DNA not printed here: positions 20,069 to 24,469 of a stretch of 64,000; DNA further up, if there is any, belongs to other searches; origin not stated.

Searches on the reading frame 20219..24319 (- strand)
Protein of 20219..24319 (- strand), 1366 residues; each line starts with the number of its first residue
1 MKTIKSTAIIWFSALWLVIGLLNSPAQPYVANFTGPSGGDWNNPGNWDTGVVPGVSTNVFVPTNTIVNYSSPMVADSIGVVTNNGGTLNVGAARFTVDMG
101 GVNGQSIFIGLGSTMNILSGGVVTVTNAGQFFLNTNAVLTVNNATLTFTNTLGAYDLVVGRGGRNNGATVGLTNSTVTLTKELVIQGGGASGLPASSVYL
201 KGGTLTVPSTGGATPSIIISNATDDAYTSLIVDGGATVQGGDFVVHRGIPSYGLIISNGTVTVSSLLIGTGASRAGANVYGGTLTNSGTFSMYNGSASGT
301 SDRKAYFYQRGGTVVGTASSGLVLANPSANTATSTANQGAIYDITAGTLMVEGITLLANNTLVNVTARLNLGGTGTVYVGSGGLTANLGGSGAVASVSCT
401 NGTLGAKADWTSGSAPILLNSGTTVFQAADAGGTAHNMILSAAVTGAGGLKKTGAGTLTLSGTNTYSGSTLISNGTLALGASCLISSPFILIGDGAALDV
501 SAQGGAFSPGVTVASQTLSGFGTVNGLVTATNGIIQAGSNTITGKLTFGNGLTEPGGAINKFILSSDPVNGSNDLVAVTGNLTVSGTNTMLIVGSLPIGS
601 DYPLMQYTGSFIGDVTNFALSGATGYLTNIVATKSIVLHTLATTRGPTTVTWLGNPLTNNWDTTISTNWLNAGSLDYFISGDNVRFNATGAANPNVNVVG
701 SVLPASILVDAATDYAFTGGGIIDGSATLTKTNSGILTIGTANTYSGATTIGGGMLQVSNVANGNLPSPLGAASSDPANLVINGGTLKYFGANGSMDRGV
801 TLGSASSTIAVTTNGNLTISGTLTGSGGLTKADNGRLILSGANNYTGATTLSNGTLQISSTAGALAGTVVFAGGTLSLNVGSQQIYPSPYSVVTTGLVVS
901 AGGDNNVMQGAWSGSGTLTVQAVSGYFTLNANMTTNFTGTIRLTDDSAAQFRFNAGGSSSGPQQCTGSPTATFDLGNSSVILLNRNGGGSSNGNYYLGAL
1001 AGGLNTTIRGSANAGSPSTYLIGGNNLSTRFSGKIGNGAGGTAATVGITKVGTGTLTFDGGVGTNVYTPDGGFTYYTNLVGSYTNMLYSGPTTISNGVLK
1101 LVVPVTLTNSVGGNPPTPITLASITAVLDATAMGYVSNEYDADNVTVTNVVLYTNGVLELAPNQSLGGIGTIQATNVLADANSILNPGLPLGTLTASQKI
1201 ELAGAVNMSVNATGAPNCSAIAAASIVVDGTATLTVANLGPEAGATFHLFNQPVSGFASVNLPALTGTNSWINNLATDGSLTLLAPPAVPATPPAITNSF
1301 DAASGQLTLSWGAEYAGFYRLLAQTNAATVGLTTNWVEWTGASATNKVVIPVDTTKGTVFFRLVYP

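Call 64: search_protein_families(library=pfam, proteins=[window:20219-24319:-], max_evalue=0.00001)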
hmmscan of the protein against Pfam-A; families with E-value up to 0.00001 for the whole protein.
window:20219-24319:- (1366 aa): 1 family
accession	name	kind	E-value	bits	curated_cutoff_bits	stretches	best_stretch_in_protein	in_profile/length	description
PF12951.13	PATR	-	3.5e-21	75.4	27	3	829-858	1-30/30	Passenger-associated-transport-repeat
